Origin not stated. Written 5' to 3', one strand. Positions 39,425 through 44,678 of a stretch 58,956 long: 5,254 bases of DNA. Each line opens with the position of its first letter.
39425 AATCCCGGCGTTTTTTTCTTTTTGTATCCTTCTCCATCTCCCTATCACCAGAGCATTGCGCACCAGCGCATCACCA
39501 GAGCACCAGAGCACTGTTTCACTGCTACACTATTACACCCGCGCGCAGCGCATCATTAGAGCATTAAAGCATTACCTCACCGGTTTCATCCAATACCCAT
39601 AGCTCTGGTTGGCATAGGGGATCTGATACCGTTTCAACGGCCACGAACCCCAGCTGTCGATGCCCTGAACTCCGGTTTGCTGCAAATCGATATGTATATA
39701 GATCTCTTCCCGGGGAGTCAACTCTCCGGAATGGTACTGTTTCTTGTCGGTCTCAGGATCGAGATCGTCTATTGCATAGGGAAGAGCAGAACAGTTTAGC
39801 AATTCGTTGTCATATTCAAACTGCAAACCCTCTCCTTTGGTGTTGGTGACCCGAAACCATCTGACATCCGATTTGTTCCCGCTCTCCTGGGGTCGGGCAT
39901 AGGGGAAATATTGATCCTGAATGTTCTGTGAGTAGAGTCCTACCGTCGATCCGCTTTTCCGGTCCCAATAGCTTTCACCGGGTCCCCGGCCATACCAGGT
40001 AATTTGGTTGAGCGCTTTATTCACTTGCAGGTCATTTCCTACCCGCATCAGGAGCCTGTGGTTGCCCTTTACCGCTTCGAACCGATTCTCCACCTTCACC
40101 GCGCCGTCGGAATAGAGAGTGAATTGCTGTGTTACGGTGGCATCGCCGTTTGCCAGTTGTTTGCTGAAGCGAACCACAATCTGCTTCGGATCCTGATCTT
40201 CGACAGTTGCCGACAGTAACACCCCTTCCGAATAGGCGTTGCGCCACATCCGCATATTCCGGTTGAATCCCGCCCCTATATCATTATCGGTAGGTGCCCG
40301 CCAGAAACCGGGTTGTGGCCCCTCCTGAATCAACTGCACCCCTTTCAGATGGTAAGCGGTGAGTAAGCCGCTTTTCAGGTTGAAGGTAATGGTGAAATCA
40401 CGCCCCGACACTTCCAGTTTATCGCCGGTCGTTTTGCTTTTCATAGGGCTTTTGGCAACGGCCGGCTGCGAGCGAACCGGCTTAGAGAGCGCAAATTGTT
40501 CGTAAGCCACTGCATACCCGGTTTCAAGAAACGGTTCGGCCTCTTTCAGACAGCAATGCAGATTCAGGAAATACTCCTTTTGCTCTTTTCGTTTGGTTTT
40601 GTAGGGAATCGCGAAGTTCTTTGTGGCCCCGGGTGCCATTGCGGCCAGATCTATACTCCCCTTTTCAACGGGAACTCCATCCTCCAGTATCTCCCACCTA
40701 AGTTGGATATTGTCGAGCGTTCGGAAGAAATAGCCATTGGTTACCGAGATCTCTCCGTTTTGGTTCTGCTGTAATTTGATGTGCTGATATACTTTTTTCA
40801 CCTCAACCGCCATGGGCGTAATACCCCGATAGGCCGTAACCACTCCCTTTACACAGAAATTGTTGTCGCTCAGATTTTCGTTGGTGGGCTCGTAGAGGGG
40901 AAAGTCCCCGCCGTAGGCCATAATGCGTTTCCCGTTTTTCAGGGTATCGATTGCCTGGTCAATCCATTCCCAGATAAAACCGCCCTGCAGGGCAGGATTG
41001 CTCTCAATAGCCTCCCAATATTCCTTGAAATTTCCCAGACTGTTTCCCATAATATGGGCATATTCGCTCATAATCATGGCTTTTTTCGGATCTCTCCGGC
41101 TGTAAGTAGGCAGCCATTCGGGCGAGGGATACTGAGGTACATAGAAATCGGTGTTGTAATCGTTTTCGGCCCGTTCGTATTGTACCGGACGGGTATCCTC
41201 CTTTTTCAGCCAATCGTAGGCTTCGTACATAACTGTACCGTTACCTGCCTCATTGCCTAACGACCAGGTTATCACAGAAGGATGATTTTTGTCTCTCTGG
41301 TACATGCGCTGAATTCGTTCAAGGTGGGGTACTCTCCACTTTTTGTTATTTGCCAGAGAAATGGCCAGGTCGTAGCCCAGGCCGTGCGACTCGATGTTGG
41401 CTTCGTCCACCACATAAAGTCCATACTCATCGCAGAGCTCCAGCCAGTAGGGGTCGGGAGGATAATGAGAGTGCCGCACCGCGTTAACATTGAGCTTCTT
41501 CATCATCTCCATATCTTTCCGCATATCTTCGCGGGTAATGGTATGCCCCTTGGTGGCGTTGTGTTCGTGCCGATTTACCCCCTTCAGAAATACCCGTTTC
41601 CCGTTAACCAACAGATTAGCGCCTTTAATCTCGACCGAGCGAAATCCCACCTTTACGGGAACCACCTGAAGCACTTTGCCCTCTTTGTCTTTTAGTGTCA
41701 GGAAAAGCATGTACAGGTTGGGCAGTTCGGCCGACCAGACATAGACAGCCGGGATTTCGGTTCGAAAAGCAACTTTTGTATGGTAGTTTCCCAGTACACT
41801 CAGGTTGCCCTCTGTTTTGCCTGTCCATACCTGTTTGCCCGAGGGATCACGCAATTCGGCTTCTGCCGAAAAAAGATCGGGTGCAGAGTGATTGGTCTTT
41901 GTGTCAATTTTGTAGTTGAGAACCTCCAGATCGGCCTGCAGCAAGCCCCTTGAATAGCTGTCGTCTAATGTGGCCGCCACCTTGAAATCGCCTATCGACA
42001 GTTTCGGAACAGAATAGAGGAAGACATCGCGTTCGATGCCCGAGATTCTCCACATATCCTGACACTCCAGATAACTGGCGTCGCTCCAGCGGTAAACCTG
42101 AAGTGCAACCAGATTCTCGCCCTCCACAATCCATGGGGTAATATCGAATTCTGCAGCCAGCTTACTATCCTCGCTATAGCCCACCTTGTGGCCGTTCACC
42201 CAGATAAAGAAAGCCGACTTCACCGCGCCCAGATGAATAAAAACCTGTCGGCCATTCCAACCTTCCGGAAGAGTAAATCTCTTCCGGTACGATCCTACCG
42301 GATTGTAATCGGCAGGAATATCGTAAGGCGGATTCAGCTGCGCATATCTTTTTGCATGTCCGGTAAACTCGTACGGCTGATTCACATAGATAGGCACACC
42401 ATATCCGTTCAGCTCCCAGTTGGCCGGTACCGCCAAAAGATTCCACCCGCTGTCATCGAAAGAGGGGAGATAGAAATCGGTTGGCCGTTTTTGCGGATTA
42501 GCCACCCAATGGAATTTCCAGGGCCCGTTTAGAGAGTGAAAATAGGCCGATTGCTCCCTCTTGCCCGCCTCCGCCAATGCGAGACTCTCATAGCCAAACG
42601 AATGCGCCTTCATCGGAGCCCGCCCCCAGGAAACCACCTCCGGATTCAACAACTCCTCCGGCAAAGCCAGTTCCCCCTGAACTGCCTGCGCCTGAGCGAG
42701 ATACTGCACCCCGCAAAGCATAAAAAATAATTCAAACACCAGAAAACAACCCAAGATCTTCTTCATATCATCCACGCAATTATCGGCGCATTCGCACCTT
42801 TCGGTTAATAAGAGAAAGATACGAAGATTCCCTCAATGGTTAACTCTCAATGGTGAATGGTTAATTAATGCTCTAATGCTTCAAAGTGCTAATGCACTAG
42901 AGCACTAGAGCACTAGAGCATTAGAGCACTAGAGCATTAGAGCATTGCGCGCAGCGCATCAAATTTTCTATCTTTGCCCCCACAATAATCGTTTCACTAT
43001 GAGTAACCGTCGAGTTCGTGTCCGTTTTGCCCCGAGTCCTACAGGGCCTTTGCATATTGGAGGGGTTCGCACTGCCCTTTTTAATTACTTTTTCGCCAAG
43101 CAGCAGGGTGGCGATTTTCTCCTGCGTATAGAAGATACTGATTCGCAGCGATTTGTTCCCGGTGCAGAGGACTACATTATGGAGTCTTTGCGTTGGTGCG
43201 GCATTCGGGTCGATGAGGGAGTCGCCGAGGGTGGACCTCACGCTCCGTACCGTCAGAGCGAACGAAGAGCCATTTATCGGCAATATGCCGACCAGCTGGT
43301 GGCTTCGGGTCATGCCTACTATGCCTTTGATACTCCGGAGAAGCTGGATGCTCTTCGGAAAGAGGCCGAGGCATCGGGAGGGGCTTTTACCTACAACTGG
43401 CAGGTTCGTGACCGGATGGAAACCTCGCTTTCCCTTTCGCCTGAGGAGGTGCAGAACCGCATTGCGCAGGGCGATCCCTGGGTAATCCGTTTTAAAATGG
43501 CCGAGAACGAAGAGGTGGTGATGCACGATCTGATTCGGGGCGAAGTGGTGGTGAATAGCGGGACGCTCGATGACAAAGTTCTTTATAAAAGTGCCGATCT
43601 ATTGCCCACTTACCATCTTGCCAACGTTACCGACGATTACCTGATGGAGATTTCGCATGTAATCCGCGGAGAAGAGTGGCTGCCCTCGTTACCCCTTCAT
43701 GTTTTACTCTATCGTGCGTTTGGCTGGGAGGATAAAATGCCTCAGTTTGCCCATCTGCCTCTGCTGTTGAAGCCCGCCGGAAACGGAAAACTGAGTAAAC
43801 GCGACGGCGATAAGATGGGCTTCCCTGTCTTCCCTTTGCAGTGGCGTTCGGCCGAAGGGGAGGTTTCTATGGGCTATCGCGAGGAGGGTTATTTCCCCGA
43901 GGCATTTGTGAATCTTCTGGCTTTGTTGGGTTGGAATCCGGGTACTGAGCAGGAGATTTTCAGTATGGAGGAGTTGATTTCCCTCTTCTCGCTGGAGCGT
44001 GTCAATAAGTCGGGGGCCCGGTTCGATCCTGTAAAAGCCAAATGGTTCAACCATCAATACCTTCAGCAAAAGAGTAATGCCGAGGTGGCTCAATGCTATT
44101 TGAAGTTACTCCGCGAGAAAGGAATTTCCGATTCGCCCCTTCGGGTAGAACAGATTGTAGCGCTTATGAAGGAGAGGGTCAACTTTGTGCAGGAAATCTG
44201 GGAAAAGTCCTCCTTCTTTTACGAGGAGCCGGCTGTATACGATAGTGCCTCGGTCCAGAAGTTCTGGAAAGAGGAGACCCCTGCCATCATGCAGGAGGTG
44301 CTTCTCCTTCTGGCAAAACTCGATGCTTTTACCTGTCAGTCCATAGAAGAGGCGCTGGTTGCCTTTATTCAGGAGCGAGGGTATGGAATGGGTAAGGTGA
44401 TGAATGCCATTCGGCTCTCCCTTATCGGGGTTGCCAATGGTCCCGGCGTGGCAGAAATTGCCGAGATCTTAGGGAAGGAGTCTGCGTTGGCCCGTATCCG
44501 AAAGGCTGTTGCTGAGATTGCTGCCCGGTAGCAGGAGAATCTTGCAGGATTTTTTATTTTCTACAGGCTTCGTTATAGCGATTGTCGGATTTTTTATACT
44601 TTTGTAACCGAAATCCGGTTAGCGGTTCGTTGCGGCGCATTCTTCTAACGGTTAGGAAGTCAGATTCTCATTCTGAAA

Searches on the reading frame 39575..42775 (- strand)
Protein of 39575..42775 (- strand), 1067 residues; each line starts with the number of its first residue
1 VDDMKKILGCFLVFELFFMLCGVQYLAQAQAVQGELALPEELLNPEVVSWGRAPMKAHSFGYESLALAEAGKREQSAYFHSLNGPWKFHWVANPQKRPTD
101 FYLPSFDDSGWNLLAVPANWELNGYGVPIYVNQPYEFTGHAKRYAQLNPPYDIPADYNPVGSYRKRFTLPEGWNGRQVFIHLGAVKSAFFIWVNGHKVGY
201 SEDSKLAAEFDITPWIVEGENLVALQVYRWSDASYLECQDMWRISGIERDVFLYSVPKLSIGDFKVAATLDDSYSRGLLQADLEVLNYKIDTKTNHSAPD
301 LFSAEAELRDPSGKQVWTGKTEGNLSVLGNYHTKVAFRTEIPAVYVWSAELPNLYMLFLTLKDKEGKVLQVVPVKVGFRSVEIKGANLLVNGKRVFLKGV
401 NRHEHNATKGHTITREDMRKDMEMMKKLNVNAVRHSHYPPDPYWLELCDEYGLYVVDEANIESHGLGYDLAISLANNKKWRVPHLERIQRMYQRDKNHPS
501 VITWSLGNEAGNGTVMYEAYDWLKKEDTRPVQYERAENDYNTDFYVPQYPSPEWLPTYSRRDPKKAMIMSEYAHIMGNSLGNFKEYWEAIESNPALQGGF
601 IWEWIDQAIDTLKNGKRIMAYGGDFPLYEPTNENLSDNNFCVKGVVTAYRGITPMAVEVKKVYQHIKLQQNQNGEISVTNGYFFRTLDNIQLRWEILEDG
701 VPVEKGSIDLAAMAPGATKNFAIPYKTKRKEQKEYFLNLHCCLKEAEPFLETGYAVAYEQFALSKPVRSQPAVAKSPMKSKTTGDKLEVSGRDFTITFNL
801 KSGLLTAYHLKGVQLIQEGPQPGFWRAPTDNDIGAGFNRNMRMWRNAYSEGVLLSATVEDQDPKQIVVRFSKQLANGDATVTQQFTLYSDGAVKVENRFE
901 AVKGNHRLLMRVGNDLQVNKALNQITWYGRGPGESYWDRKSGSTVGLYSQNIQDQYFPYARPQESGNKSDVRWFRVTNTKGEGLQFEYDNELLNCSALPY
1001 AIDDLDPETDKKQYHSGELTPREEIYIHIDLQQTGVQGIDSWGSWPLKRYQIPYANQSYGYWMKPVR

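Call 15: search_protein_families(library=pfam, proteins=[window:39575-42775:-])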
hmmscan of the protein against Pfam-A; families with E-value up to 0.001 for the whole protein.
window:39575-42775:- (1067 aa): 7 families
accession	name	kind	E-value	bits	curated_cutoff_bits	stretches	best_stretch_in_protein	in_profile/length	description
PF02836.23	Glyco_hydro_2_C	-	6.9e-86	288.5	21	1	381-667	1-301/302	Glycosyl hydrolases family 2, TIM barrel domain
PF02929.23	Bgal_small_N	-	4.2e-68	230.1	25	1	790-1060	1-245/248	Beta galactosidase small chain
PF02837.24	Glyco_hydro_2_N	-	3.2e-37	128.5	28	1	79-257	1-169/169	Glycosyl hydrolases family 2, sugar binding domain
PF16353.11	LacZ_4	-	1e-25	90.2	27.3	1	676-764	1-87/87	Beta-galactosidase, domain 4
PF00703.27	Glyco_hydro_2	-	8.8e-11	43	23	1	261-379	3-109/109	Glycosyl hydrolases family 2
PF03198.20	Glyco_hydro_72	-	8.2e-05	22.5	25.9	1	378-533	9-169/314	Glucanosyltransferase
PF22666.2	Glyco_hydro_2_N2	-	0.00031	21.3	27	1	163-228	52-118/167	Glycosyl hydrolase 2 galactose-binding domain-like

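Call 82: find_related_loci(query=window:39575-42775:-, collection=metagenome_contigs, flank=6000)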
Query window:39575-42775:- (1067 aa) in metagenome_contigs; peptide patterns used: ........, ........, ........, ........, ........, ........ (x = any residue, [..] = any of these).
600 stretches matched a pattern (row limit reached: there are more); 581 encode a relative of the query (tblastn E <= 1e-3); the best 80 are kept; 80 distinct loci.
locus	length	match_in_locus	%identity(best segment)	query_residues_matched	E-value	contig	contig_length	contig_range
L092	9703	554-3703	68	24-1067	0e+0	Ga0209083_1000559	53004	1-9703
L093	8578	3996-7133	64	16-1067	0e+0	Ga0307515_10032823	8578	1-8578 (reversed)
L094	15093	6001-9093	64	38-1067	0e+0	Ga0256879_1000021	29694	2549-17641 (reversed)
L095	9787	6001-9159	63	4-1067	0e+0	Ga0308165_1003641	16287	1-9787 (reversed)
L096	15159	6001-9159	62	4-1067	0e+0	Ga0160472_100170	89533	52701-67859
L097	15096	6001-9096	64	38-1067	0e+0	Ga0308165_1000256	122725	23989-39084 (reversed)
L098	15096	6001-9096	63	38-1067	0e+0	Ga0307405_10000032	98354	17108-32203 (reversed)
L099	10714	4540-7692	62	15-1067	0e+0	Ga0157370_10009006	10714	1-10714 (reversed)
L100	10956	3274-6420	62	20-1066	0e+0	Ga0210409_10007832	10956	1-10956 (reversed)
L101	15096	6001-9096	63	38-1067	0e+0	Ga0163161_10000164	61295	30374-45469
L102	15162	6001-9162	62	4-1067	0e+0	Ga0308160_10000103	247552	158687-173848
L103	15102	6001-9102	62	29-1062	0e+0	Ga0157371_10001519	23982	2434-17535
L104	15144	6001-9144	61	10-1066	0e+0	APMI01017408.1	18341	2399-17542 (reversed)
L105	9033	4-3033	63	59-1066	0e+0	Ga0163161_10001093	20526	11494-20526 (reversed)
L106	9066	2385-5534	60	4-1067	0e+0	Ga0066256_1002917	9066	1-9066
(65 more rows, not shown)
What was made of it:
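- Tried and rejected: The single metagenome scan with GH2 found nothing closer than 68% identity (call 82).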

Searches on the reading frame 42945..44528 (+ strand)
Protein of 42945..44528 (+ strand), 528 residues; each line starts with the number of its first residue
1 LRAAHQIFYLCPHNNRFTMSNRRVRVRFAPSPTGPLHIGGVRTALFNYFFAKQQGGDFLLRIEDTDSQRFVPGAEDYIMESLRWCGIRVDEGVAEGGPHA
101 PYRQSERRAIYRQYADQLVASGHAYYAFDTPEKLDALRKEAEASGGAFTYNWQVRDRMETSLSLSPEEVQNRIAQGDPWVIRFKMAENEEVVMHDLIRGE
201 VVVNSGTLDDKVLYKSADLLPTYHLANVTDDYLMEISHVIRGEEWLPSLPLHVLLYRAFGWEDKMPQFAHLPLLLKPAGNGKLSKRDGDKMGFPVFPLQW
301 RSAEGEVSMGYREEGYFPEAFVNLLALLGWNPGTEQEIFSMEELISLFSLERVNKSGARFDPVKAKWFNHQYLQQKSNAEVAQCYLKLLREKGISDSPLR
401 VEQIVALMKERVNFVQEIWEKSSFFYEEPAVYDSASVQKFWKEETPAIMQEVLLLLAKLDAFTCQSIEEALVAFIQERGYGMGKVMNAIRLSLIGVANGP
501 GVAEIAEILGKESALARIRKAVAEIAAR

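Call 15: search_protein_families(library=pfam, proteins=[window:42945-44528:+])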
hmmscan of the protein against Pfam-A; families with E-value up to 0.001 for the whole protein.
window:42945-44528:+ (528 aa): 2 families
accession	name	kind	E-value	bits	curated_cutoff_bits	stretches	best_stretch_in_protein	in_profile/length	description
PF00749.27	tRNA-synt_1c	-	1.1e-89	300.9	23.4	1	24-364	2-311/314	tRNA synthetases class I (E and Q), catalytic domain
PF19269.4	Anticodon_2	-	5.1e-34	118.1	23.6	1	399-521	14-140/141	Anticodon binding domain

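Call 24: find_homologous_proteins(query=window:42999-44528:+, max_evalue=1e-100)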
Query window:42999-44528:+ (510 aa): 8000 proteins with E <= 1e-100 among 8000 candidates; the best 120 are listed.
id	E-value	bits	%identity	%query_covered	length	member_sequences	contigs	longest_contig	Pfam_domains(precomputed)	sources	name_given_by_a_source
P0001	0.0e+0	1161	100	100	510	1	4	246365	PF19269.5,PF00749.28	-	-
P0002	0.0e+0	1156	100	100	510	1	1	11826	PF19269.5,PF00749.28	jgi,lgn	-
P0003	0.0e+0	1153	100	100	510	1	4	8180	PF19269.5,PF00749.28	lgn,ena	-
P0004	0.0e+0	1035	88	100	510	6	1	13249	PF19269.5,PF00749.28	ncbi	ncbi:MAG: glutamate--tRNA ligase [Bacteroidales bacterium]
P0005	1.0e-281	953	82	99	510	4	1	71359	PF19269.5,PF00749.28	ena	-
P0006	4.6e-275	931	78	99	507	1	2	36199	PF19269.5,PF00749.28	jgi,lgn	jgi:glutamyl-tRNA synthetase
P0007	4.1e-270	915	77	99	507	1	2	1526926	PF19269.5,PF00749.28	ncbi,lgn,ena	-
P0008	3.6e-269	912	76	99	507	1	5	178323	PF19269.5,PF00749.28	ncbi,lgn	ncbi:MAG: glutamate--tRNA ligase [Rikenellaceae bacterium]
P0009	1.7e-268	910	77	99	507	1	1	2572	PF19269.5,PF00749.28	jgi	-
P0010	2.3e-268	909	77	99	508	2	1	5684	PF19269.5,PF00749.28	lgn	-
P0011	7.4e-266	901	75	99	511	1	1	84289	PF19269.5,PF00749.28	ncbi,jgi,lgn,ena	ncbi:MAG: glutamate--tRNA ligase [Bacteroidales bacterium]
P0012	1.7e-265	900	76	99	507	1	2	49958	PF19269.5,PF00749.28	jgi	jgi:glutamyl-tRNA synthetase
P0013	2.1e-265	899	75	99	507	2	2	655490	PF19269.5,PF00749.28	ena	-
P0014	3.8e-265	898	77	99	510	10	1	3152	PF19269.5,PF00749.28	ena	-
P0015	4.2e-263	892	75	99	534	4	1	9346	PF19269.5,PF00749.28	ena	-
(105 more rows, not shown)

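Call 25: find_encoding_contigs(protein=P0001, flank=10000, max_places=6)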
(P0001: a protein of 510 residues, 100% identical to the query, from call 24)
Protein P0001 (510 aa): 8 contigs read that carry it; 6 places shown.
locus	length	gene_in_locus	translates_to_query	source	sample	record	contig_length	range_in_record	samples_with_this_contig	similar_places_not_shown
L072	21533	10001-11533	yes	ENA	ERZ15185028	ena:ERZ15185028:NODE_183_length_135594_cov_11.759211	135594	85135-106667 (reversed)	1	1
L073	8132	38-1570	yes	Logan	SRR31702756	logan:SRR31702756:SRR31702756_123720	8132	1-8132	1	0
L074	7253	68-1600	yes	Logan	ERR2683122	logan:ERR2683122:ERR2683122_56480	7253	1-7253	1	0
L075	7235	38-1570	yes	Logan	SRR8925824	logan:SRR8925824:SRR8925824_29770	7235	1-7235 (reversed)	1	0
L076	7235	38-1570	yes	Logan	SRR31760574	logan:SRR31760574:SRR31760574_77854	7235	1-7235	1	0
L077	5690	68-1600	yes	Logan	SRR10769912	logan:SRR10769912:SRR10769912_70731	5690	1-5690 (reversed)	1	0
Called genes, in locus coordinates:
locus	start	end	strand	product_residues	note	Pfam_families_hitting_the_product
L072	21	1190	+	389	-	PF00155:Aminotran_1_2, PF01041:DegT_DnrJ_EryC1 (weak), PF00266:Aminotran_5 (weak)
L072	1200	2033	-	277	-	PF00215:OMPdecase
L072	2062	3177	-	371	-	PF03462:PCRF, PF00472:RF-1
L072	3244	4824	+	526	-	PF00890:FAD_binding_2, PF01266:DAO (weak), PF07992:Pyr_redox_2 (faint), PF02910:Succ_DH_flav_C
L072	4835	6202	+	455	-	PF01225:Mur_ligase, PF08245:Mur_ligase_M, PF02875:Mur_ligase_C (weak)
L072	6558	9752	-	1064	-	PF02837:Glyco_hydro_2_N, PF00703:Glyco_hydro_2, PF02836:Glyco_hydro_2_C, PF16353:LacZ_4, PF02929:Bgal_small_N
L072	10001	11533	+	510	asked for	PF00749:tRNA-synt_1c, PF19269:Anticodon_2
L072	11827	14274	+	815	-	PF13620:CarboxypepD_reg, PF13715:CarbopepD_reg_2, PF18939:DUF5686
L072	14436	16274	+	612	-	PF01642:MM_CoA_mutase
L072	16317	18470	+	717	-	PF01642:MM_CoA_mutase, PF02310:B12-binding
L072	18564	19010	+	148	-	PF05036:SPOR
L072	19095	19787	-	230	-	PF13441:Gly-zipper_YMGG, PF13488:Gly-zipper_Omp (faint), PF00691:OmpA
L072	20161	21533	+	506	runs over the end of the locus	PF01676:Metalloenzyme, PF06415:iPGM_N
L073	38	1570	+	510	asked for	PF00749:tRNA-synt_1c, PF19269:Anticodon_2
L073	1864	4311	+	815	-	PF13620:CarboxypepD_reg, PF13715:CarbopepD_reg_2, PF18939:DUF5686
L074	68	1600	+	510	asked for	PF00749:tRNA-synt_1c, PF19269:Anticodon_2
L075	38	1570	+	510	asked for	PF00749:tRNA-synt_1c, PF19269:Anticodon_2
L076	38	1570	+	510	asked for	PF00749:tRNA-synt_1c, PF19269:Anticodon_2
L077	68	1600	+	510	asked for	PF00749:tRNA-synt_1c, PF19269:Anticodon_2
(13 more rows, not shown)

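Call 26: find_encoding_contigs(protein=P0004, flank=10000, max_places=4)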
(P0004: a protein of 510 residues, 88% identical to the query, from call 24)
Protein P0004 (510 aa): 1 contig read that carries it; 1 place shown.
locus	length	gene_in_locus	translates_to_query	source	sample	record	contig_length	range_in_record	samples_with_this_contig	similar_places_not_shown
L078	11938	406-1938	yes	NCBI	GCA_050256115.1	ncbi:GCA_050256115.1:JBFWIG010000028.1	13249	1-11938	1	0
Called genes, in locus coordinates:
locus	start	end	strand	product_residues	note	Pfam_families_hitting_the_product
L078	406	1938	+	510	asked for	PF00749:tRNA-synt_1c, PF19269:Anticodon_2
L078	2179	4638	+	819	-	PF13620:CarboxypepD_reg, PF13715:CarbopepD_reg_2, PF18939:DUF5686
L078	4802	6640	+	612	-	PF01642:MM_CoA_mutase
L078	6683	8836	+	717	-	PF01642:MM_CoA_mutase, PF02310:B12-binding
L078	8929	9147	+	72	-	-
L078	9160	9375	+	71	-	PF05036:SPOR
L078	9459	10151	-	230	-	PF13441:Gly-zipper_YMGG, PF13488:Gly-zipper_Omp (faint), PF00691:OmpA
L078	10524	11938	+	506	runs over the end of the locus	PF01676:Metalloenzyme, PF06415:iPGM_N, PF01663:Phosphodiest (weak)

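Call 27: find_encoding_contigs(protein=P0005, flank=10000, max_places=4)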
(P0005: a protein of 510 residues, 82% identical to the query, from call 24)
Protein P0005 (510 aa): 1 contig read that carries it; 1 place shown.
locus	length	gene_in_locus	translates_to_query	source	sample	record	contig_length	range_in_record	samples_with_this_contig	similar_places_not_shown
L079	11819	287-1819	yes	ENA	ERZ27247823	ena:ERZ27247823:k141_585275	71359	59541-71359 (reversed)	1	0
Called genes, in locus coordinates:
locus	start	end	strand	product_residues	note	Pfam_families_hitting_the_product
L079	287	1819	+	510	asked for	PF00749:tRNA-synt_1c, PF19269:Anticodon_2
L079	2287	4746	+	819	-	PF13620:CarboxypepD_reg, PF13715:CarbopepD_reg_2, PF18939:DUF5686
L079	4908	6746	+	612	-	PF01642:MM_CoA_mutase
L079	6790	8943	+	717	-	PF01642:MM_CoA_mutase, PF02310:B12-binding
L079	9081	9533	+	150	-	PF05036:SPOR (weak)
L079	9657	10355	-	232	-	PF13441:Gly-zipper_YMGG, PF13488:Gly-zipper_Omp (faint), PF00691:OmpA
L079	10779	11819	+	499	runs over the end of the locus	PF01676:Metalloenzyme, PF06415:iPGM_N, PF00884:Sulfatase (faint), PF01663:Phosphodiest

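Call 72: find_encoding_contigs(protein=P0006, flank=8000, max_places=2)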
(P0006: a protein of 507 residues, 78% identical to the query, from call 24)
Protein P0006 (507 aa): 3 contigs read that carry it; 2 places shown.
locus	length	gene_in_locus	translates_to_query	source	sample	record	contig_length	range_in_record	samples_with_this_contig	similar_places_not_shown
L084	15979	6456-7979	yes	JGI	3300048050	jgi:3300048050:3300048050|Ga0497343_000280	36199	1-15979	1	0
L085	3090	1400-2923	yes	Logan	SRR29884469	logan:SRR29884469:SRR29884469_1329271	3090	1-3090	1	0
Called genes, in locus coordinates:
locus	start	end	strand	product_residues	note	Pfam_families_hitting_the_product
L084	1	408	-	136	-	?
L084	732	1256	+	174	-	PF01168:Ala_racemase_N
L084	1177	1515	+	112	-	PF14031:D-ser_dehydrat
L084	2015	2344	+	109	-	PF00355:Rieske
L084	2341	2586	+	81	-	PF00462:Glutaredoxin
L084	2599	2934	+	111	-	PF02943:FeThRed_B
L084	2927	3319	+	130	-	PF00355:Rieske, PF13806:Rieske_2 (weak), PF22543:Rieske_4 (weak)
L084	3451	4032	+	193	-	PF04264:YceI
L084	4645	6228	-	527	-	PF13360:PQQ_2 (faint)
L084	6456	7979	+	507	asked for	PF00749:tRNA-synt_1c, PF19269:Anticodon_2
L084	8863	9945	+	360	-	PF04909:Amidohydro_2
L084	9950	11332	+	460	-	-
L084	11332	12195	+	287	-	-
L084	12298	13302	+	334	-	PF01116:F_bP_aldolase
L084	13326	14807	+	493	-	PF00370:FGGY_N, PF02782:FGGY_C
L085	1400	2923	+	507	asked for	PF00749:tRNA-synt_1c, PF19269:Anticodon_2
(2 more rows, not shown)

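Call 73: find_encoding_contigs(protein=P0007, flank=8000, max_places=2)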
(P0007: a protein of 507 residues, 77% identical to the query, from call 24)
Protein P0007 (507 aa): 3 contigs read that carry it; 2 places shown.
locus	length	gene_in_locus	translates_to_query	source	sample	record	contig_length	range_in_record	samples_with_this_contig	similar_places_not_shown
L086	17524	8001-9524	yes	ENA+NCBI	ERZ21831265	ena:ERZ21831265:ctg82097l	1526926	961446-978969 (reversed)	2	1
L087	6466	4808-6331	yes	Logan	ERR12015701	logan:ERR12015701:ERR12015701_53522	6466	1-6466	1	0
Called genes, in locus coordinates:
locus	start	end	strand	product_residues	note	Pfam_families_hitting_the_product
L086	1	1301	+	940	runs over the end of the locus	PF00675:Peptidase_M16, PF05193:Peptidase_M16_C, PF00675:Peptidase_M16 (weak), PF05193:Peptidase_M16_C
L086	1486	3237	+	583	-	PF00664:ABC_membrane, PF00005:ABC_tran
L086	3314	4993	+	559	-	PF00664:ABC_membrane, PF02463:SMC_N (faint), PF00005:ABC_tran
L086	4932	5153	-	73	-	-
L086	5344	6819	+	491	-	PF16656:Pur_ac_phosph_N (faint), PF07603:Lcl_C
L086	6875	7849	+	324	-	PF09603:Fib_succ_major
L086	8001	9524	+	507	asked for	PF00749:tRNA-synt_1c, PF19269:Anticodon_2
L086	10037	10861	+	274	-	PF00756:Esterase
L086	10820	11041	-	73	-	-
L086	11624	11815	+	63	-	-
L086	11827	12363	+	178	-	PF00583:Acetyltransf_1, PF13508:Acetyltransf_7, PF08445:FR47 (weak), PF13673:Acetyltransf_10 (weak)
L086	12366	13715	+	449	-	PF12867:DinB_2 (weak), PF03781:FGE-sulfatase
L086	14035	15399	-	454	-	PF02518:HATPase_c, PF14501:HATPase_c_5 (faint)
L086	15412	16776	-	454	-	PF00072:Response_reg, PF07728:AAA_5 (faint), PF00158:Sigma54_activat, PF14532:Sigma54_activ_2, PF00004:AAA (weak), PF25601:AAA_lid_14, PF02954:HTH_8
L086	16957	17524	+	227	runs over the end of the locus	PF00005:ABC_tran, PF13304:AAA_21 (faint), PF02463:SMC_N (weak)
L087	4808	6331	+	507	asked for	PF00749:tRNA-synt_1c, PF19269:Anticodon_2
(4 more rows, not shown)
